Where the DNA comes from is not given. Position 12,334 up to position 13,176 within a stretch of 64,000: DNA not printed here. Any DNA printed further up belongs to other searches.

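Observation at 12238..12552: PyrR attenuator followed by a tandem duplication of the pyrR 5' end that creates a 39-codon uORF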

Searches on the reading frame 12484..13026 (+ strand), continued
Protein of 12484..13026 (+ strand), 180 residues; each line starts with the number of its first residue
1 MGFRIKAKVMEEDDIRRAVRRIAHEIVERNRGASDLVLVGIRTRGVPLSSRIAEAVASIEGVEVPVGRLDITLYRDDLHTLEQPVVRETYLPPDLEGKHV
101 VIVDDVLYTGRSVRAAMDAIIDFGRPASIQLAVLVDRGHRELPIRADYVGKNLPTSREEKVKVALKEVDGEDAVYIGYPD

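Call 30: find_homologous_proteins(query=window:12484-13026:+, max_evalue=1e-60)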
Query window:12484-13026:+ (180 aa): 2200 proteins with E <= 1e-60 among 8000 candidates; the best 120 are listed.
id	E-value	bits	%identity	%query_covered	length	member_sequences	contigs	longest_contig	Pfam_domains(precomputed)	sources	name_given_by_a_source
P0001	2.6e-108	377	100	100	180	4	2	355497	PF14681.13,PF00156.34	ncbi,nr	ncbi:bifunctional pyr operon transcriptional regulator/uracil phosphoribosyltransferase PyrR [Candid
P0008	7.2e-104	363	96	100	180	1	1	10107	PF14681.13,PF00156.34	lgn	-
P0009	2.0e-102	358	95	100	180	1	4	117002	PF14681.13,PF00156.34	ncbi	ncbi:MAG: bifunctional pyr operon transcriptional regulator/uracil phosphoribosyltransferase PyrR [A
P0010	8.8e-102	356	94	100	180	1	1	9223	PF14681.13,PF00156.34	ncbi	-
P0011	6.3e-101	353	94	99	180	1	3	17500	PF14681.13,PF00156.34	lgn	-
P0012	7.9e-98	343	96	95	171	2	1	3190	PF14681.13,PF00156.34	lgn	-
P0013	1.1e-94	333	87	99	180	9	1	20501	PF14681.13,PF00156.34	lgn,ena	-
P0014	4.9e-94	331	88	99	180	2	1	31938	PF14681.13,PF00156.34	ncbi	-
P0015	5.4e-92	324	86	100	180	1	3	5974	PF14681.13,PF00156.34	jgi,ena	-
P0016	7.8e-92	324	87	99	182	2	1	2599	PF14681.13,PF00156.34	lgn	-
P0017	4.9e-89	315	83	99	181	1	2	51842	PF14681.13,PF00156.34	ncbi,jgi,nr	ncbi:MAG: bifunctional pyr operon transcriptional regulator/uracil phosphoribosyltransferase PyrR [A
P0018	9.6e-89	314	83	99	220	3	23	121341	PF14681.13,PF00156.34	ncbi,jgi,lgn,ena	-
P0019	5.1e-88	311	81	99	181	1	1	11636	PF14681.13,PF00156.34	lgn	-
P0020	6.7e-88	311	82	98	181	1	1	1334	PF00156.34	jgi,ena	jgi:pyrimidine operon attenuation protein/uracil phosphoribosyltransferase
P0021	1.1e-87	310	81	99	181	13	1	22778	PF14681.13,PF00156.34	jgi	jgi:pyrimidine operon attenuation protein/uracil phosphoribosyltransferase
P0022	1.2e-87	310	81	100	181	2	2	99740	PF14681.13,PF00156.34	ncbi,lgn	-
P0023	2.3e-87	309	80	99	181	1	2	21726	PF00156.34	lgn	-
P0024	4.9e-87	308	82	98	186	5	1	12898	PF00156.34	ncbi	-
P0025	6.5e-87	308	79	100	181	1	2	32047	PF14681.13,PF00156.34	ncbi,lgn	-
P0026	9.5e-87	307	81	99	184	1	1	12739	PF14681.13,PF00156.34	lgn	-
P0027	9.6e-87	307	84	98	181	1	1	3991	PF14681.13,PF00156.34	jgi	jgi:pyrimidine operon attenuation protein/uracil phosphoribosyltransferase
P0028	2.4e-86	306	82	98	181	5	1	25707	PF00156.34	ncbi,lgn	-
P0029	2.9e-86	306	81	100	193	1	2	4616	PF14681.13,PF00156.34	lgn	-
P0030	3.1e-86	305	79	99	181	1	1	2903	PF14681.13,PF00156.34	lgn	-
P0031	4.8e-86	305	79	100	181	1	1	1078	PF14681.13,PF00156.34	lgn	-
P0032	1.3e-85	303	80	100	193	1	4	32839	PF14681.13,PF00156.34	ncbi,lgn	ncbi:MAG: bifunctional pyr operon transcriptional regulator/uracil phosphoribosyltransferase PyrR [C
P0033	1.6e-85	303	80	98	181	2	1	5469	PF00156.34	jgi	jgi:pyrimidine operon attenuation protein/uracil phosphoribosyltransferase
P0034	1.9e-85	303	79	99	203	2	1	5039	PF14681.13,PF00156.34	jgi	jgi:pyrimidine operon attenuation protein/uracil phosphoribosyltransferase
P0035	2.1e-85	303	79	99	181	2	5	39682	PF14681.13,PF00156.34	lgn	-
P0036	2.2e-85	303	81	99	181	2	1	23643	PF14681.13,PF00156.34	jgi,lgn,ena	jgi:pyrimidine operon attenuation protein/uracil phosphoribosyltransferase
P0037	2.2e-85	303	81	97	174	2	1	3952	PF14681.13,PF00156.34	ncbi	-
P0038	3.2e-85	302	81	99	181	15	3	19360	PF14681.13,PF00156.34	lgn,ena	-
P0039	3.9e-85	302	77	100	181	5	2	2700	PF14681.13,PF00156.34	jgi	jgi:pyrimidine operon attenuation protein / uracil phosphoribosyltransferase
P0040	6.6e-85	301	82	97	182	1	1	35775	PF14681.13,PF00156.34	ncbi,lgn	-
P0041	8.2e-85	301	79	100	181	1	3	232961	PF14681.13,PF00156.34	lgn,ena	-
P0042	1.4e-84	300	80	96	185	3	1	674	PF14681.13,PF00156.34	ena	-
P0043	1.5e-84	300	82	96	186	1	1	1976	PF14681.13,PF00156.34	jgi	jgi:pyrimidine operon attenuation protein/uracil phosphoribosyltransferase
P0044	2.2e-84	299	81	98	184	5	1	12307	PF14681.13,PF00156.34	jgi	-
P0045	2.3e-84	299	80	98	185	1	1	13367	PF14681.13,PF00156.34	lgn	-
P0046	2.7e-84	299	81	96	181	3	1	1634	PF14681.13,PF00156.34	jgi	jgi:pyrimidine operon attenuation protein/uracil phosphoribosyltransferase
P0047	2.9e-84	299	80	96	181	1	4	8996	PF14681.13,PF00156.34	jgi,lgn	jgi:pyrimidine operon attenuation protein/uracil phosphoribosyltransferase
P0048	4.9e-84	298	78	98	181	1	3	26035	PF00156.34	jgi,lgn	-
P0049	5.8e-84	298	77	100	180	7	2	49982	PF14681.13,PF00156.34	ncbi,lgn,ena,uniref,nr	ncbi:MAG: bifunctional pyr operon transcriptional regulator/uracil phosphoribosyltransferase [Candid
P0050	8.1e-84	298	78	98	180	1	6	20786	PF00156.34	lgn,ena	-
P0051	5.1e-83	295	76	99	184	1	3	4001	PF14681.13,PF00156.34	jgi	jgi:pyrimidine operon attenuation protein/uracil phosphoribosyltransferase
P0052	8.5e-83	294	76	99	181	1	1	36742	PF14681.13,PF00156.34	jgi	jgi:pyrimidine operon attenuation protein / uracil phosphoribosyltransferase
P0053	2.3e-82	293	75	99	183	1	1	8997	PF14681.13,PF00156.34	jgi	jgi:pyrimidine operon attenuation protein / uracil phosphoribosyltransferase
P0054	2.4e-82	293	79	96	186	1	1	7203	PF14681.13,PF00156.34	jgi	jgi:pyrimidine operon attenuation protein/uracil phosphoribosyltransferase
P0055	3.9e-82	292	79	95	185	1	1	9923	PF14681.13,PF00156.34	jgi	jgi:pyrimidine operon attenuation protein/uracil phosphoribosyltransferase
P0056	7.2e-82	291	76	99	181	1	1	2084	PF14681.13,PF00156.34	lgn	-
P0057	1.4e-81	290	79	98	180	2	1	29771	PF14681.13,PF00156.34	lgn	-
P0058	1.5e-81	290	78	94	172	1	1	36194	PF14681.13,PF00156.34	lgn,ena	-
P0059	1.7e-81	290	81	93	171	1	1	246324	PF00156.34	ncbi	-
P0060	1.8e-81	290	78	97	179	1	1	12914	PF14681.13,PF00156.34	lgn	-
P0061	1.2e-80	287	76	98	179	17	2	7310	PF14681.13,PF00156.34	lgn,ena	-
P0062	1.5e-80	287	75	99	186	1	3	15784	PF00156.34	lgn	-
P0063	1.8e-80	287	79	94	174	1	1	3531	PF00156.34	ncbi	ncbi:MAG: bifunctional pyr operon transcriptional regulator/uracil phosphoribosyltransferase PyrR [A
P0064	2.6e-80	286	79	96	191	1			PF14681.13,PF00156.34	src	-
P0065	7.7e-80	285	78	95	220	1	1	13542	PF00156.34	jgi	-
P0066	8.6e-80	284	78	94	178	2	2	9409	PF14681.13,PF00156.34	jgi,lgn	jgi:pyrimidine operon attenuation protein/uracil phosphoribosyltransferase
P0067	1.4e-72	261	69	98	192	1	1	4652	PF14681.13,PF00156.34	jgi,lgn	jgi:pyrimidine operon attenuation protein/uracil phosphoribosyltransferase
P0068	2.8e-72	260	53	98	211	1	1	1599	PF14681.13,PF24390.2,PF00156.34,PF15609.13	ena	-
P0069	3.8e-72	260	73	97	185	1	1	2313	PF00156.34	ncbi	-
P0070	7.3e-71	255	73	95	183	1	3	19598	PF14681.13,PF00156.34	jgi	jgi:pyrimidine operon attenuation protein/uracil phosphoribosyltransferase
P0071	1.9e-70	254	71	93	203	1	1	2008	PF14681.13,PF00156.34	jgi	jgi:pyrimidine operon attenuation protein/uracil phosphoribosyltransferase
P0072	2.1e-70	254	72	97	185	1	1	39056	PF14681.13,PF00156.34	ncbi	-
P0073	3.1e-70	253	65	100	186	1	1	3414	PF14681.13,PF00156.34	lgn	-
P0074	3.5e-70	253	70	97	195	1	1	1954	PF00156.34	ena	-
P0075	5.6e-70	253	72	96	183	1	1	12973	PF14681.13,PF00156.34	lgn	-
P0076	5.6e-70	253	68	98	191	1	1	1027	PF00156.34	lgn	-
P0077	8.3e-70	252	68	95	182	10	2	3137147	PF14681.13,PF00156.34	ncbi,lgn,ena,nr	ncbi:bifunctional pyr operon transcriptional regulator/uracil phosphoribosyltransferase PyrR [Deinoc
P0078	1.6e-69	251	69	98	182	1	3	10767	PF14681.13,PF00156.34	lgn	-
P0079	1.8e-69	251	72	93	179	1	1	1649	PF14681.13,PF00156.34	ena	-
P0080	2.0e-69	251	68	95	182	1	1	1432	PF14681.13,PF00156.34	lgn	-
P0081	2.3e-69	251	68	98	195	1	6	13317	PF00156.34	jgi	jgi:pyrimidine operon attenuation protein/uracil phosphoribosyltransferase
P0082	2.4e-69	250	68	95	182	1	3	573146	PF14681.13,PF00156.34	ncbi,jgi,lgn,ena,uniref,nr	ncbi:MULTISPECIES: bifunctional pyr operon transcriptional regulator/uracil phosphoribosyltransferas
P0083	2.5e-69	250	69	97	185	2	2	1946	PF14681.13,PF00156.34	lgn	-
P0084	2.9e-69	250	68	100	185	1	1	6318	PF00156.34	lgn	-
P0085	3.5e-69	250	70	93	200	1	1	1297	PF14681.13,PF00156.34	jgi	jgi:pyrimidine operon attenuation protein/uracil phosphoribosyltransferase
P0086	4.4e-69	250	66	99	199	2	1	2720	PF00156.34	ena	-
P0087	4.4e-69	250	68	95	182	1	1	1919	PF14681.13,PF00156.34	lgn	-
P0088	4.9e-69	249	63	98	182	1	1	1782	PF00156.34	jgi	-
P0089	6.2e-69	249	67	90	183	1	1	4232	PF14681.13,PF00156.34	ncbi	ncbi:MAG: bifunctional pyr operon transcriptional regulator/uracil phosphoribosyltransferase PyrR [b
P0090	6.4e-69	249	68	97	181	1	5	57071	PF00156.34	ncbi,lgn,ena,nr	ncbi:MAG: bifunctional pyr operon transcriptional regulator/uracil phosphoribosyltransferase PyrR [F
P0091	6.5e-69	249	69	98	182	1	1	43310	PF14681.13,PF00156.34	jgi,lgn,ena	-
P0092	7.1e-69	249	69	97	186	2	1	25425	PF14681.13,PF00156.34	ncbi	ncbi:MAG: bifunctional pyr operon transcriptional regulator/uracil phosphoribosyltransferase PyrR [C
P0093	7.8e-69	249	72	93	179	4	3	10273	PF14681.13,PF00156.34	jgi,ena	jgi:pyrimidine operon attenuation protein/uracil phosphoribosyltransferase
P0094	9.1e-69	249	66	99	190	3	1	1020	PF14681.13,PF00156.34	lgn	-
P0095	9.5e-69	249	68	98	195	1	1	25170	PF00156.34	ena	-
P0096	1.1e-68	248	67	98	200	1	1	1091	PF00156.34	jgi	jgi:pyrimidine operon attenuation protein/uracil phosphoribosyltransferase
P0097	1.2e-68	248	66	99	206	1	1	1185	PF14681.13,PF00156.34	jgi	jgi:pyrimidine operon attenuation protein/uracil phosphoribosyltransferase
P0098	1.3e-68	248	67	97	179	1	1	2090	PF00156.34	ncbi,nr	ncbi:MAG TPA: bifunctional pyr operon transcriptional regulator/uracil phosphoribosyltransferase Pyr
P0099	1.3e-68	248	69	93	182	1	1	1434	PF14681.13,PF00156.34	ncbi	-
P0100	1.3e-68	248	66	98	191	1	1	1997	PF00156.34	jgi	jgi:pyrimidine operon attenuation protein/uracil phosphoribosyltransferase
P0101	1.4e-68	248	69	97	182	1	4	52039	PF00156.34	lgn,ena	-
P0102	1.7e-68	248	69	98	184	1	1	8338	PF14681.13,PF00156.34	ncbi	-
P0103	1.7e-68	248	67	99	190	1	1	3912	PF14681.13,PF00156.34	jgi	jgi:pyrimidine operon attenuation protein/uracil phosphoribosyltransferase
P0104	1.8e-68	248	67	97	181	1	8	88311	PF14681.13,PF00156.34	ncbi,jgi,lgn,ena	jgi:pyrimidine operon attenuation protein/uracil phosphoribosyltransferase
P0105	1.9e-68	248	67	97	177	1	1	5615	PF14681.13,PF00156.34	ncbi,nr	ncbi:MAG: bifunctional pyr operon transcriptional regulator/uracil phosphoribosyltransferase PyrR [H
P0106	2.3e-68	247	65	98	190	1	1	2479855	PF00156.34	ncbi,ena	-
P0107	2.4e-68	247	69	98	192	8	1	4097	PF00156.34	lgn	-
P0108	2.7e-68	247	71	93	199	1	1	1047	PF14681.13,PF00156.34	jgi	jgi:pyrimidine operon attenuation protein/uracil phosphoribosyltransferase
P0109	2.7e-68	247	67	98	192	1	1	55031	PF00156.34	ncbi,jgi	jgi:pyrimidine operon attenuation protein/uracil phosphoribosyltransferase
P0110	2.8e-68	247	68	98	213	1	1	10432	PF00156.34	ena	-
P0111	2.9e-68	247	65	97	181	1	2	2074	PF14681.13,PF00156.34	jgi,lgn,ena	-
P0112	3.9e-68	247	67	97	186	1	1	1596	PF00156.34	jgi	jgi:pyrimidine operon attenuation protein / uracil phosphoribosyltransferase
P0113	4.1e-68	246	67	97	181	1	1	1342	PF14681.13,PF00156.34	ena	-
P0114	4.5e-68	246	67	95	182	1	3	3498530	PF14681.13,PF00156.34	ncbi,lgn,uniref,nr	ncbi:bifunctional pyr operon transcriptional regulator/uracil phosphoribosyltransferase PyrR [Deinoc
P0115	5.2e-68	246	68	97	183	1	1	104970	PF00156.34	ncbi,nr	ncbi:MAG: bifunctional pyr operon transcriptional regulator/uracil phosphoribosyltransferase PyrR [C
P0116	5.2e-68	246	63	98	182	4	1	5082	PF00156.34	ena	-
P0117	5.4e-68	246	67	97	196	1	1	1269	PF00156.34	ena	-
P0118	5.5e-68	246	70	96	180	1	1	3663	PF14681.13,PF00156.34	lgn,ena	-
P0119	5.6e-68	246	70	96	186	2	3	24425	PF00156.34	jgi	-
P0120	5.6e-68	246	62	98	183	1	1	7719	PF00156.34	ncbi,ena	-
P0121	5.8e-68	246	68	97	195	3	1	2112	PF00156.34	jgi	jgi:pyrimidine operon attenuation protein / uracil phosphoribosyltransferase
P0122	5.9e-68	246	67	97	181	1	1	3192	PF14681.13,PF00156.34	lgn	-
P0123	6.9e-68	246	67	98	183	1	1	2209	PF14681.13,PF00156.34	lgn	-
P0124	7.2e-68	246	66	97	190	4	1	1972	PF14681.13,PF00156.34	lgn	-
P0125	7.7e-68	246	63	98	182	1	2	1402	PF00156.34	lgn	-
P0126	8.6e-68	245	65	99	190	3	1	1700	PF14681.13,PF00156.34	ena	-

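Call 32: find_encoding_contigs(protein=P0009, flank=1500, max_places=6)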
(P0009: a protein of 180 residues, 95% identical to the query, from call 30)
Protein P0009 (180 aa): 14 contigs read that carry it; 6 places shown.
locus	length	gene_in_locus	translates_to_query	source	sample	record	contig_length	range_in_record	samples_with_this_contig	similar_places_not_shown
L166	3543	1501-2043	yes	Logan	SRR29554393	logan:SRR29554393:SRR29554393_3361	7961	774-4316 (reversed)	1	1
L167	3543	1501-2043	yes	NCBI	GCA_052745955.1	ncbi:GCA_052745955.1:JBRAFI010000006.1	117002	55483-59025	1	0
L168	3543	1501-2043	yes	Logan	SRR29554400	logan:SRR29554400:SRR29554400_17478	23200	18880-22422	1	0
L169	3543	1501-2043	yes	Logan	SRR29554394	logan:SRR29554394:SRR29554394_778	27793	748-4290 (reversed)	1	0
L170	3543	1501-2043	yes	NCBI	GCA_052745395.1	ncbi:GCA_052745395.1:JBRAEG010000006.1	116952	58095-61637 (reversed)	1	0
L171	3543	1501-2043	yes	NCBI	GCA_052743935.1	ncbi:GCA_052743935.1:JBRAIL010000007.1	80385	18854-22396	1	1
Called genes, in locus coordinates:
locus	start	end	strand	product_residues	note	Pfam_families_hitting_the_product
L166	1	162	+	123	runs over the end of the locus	PF03780:Asp23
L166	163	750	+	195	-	PF01029:NusB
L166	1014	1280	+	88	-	-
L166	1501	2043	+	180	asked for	PF00156:Pribosyltran, PF14681:UPRTase (faint)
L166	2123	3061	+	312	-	PF02729:OTCace_N, PF00185:OTCace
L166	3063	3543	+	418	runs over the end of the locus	?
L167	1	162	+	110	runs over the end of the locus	PF03780:Asp23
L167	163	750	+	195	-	PF01029:NusB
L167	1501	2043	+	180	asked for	PF00156:Pribosyltran, PF14681:UPRTase (faint)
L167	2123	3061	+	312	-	PF02729:OTCace_N, PF00185:OTCace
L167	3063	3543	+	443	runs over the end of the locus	PF01979:Amidohydro_1, PF12890:DHOase, PF07969:Amidohydro_3 (weak)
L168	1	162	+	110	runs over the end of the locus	PF03780:Asp23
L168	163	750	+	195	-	PF01029:NusB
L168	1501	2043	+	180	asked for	PF00156:Pribosyltran, PF14681:UPRTase (faint)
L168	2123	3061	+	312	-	PF02729:OTCace_N, PF00185:OTCace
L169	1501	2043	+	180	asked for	PF00156:Pribosyltran, PF14681:UPRTase (faint)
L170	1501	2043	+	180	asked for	PF00156:Pribosyltran, PF14681:UPRTase (faint)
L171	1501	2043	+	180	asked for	PF00156:Pribosyltran, PF14681:UPRTase (faint)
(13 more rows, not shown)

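Call 33: find_encoding_contigs(protein=P0010, flank=1500, max_places=4)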
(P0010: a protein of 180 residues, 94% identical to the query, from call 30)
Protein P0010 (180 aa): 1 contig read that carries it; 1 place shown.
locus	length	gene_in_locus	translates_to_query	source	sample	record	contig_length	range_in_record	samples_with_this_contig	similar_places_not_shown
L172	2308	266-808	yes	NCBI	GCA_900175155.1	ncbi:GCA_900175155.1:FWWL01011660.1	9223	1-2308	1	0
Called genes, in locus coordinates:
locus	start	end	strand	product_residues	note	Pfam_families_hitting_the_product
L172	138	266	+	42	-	-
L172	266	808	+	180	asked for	PF00156:Pribosyltran, PF14681:UPRTase (weak)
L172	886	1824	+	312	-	PF02729:OTCace_N, PF00185:OTCace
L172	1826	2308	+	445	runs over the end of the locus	PF01979:Amidohydro_1, PF12890:DHOase, PF07969:Amidohydro_3 (weak)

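Call 34: find_encoding_contigs(protein=P0011, flank=1500, max_places=4)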
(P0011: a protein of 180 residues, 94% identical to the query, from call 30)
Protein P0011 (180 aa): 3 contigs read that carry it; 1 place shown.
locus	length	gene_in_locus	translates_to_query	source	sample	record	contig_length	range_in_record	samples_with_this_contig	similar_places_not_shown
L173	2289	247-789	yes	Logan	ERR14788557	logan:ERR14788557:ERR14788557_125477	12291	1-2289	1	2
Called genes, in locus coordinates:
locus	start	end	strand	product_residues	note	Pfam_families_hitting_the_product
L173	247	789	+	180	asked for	PF14681:UPRTase (weak), PF00156:Pribosyltran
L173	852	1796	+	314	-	PF02729:OTCace_N, PF00185:OTCace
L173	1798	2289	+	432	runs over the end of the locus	PF01979:Amidohydro_1, PF12890:DHOase, PF07969:Amidohydro_3 (weak)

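Call 37: find_encoding_contigs(protein=P0008, flank=1500, max_places=4)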
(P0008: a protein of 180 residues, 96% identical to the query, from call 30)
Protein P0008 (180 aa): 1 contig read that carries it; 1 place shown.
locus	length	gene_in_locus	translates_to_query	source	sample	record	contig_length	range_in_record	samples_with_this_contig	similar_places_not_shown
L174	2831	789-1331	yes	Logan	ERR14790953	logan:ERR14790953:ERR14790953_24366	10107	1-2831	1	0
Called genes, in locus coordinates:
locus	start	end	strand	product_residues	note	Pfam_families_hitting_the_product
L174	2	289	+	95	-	?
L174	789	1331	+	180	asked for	PF00156:Pribosyltran, PF14681:UPRTase (weak)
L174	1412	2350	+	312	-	PF02729:OTCace_N, PF00185:OTCace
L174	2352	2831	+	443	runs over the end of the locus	PF01979:Amidohydro_1, PF12890:DHOase, PF07969:Amidohydro_3 (weak)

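Call 38: find_encoding_contigs(protein=P0013, flank=1500, max_places=4)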
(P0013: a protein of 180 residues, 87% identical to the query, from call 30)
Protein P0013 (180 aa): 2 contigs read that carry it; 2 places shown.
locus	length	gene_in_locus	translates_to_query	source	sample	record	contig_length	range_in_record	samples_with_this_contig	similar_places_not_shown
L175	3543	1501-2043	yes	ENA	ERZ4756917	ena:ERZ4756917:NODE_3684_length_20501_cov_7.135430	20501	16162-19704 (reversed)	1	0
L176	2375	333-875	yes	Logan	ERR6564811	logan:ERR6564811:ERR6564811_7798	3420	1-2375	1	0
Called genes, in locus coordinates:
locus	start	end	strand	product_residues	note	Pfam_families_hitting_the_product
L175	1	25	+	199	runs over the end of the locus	PF08207:EFP_N, PF01132:EFP, PF09285:Elong-fact-P_C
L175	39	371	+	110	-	PF03780:Asp23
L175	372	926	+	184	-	PF01029:NusB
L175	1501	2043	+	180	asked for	PF14681:UPRTase (weak), PF00156:Pribosyltran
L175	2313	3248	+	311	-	PF02729:OTCace_N, PF00185:OTCace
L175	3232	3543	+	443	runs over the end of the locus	PF01979:Amidohydro_1, PF12890:DHOase, PF07969:Amidohydro_3 (weak)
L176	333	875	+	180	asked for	PF14681:UPRTase (weak), PF00156:Pribosyltran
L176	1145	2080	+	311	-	PF02729:OTCace_N, PF00185:OTCace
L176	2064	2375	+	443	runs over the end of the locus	PF01979:Amidohydro_1, PF12890:DHOase, PF07969:Amidohydro_3 (weak)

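Call 39: find_encoding_contigs(protein=P0014, flank=1500, max_places=4)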
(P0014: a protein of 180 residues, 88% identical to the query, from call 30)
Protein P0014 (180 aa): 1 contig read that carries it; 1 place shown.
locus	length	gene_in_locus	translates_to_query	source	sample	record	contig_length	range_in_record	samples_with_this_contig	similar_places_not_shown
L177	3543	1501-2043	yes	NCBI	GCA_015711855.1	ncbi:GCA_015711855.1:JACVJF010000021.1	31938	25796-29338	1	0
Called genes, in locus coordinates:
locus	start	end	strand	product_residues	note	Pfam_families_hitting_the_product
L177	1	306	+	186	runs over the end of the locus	PF08207:EFP_N, PF01132:EFP, PF09285:Elong-fact-P_C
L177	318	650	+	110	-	PF03780:Asp23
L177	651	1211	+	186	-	PF01029:NusB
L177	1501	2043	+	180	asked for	PF00156:Pribosyltran, PF14681:UPRTase (weak)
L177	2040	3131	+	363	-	PF02729:OTCace_N, PF00185:OTCace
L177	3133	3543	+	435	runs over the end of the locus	PF01979:Amidohydro_1, PF12890:DHOase, PF07969:Amidohydro_3 (weak)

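Call 52: find_homologous_proteins(query=P0005, max_evalue=0.01)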
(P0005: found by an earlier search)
Query P0005 (43 aa): 3 proteins with E <= 0.01 among 3 candidates.
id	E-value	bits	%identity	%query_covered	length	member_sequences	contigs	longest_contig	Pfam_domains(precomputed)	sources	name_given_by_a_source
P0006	5.5e-17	77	97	91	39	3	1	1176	-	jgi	jgi:hypothetical protein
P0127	3.1e-4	38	96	53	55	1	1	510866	-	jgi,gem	-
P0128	3.2e-4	38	96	53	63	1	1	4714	-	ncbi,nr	ncbi:MAG: bifunctional pyr operon transcriptional regulator/uracil phosphoribosyltransferase, partia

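Call 54: find_encoding_contigs(protein=P0127, flank=2500, max_places=4)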
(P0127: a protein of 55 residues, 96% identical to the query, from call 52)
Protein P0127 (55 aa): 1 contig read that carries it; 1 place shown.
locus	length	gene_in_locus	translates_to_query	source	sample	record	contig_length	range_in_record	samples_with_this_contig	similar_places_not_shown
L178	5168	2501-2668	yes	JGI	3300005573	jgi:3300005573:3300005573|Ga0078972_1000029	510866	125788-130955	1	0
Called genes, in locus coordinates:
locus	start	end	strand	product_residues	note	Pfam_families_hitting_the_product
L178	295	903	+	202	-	PF08207:EFP_N, PF01132:EFP, PF09285:Elong-fact-P_C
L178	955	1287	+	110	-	PF03780:Asp23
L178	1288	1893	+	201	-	PF01029:NusB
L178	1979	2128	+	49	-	-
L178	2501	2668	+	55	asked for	-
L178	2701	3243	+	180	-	PF00156:Pribosyltran, PF14681:UPRTase (weak)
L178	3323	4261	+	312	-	PF02729:OTCace_N, PF00185:OTCace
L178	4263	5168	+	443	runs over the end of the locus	PF01979:Amidohydro_1, PF12890:DHOase, PF07969:Amidohydro_3 (weak)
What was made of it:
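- These include three NCBI MAGs plus three Logan runs for one species, and a 510-kb JGI contig (calls 32, 33, 37, 54).
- Tried and rejected: Close relatives came instead from the protein search and exact look-ups (calls 30, 32-34, 37-39, 52, 54).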
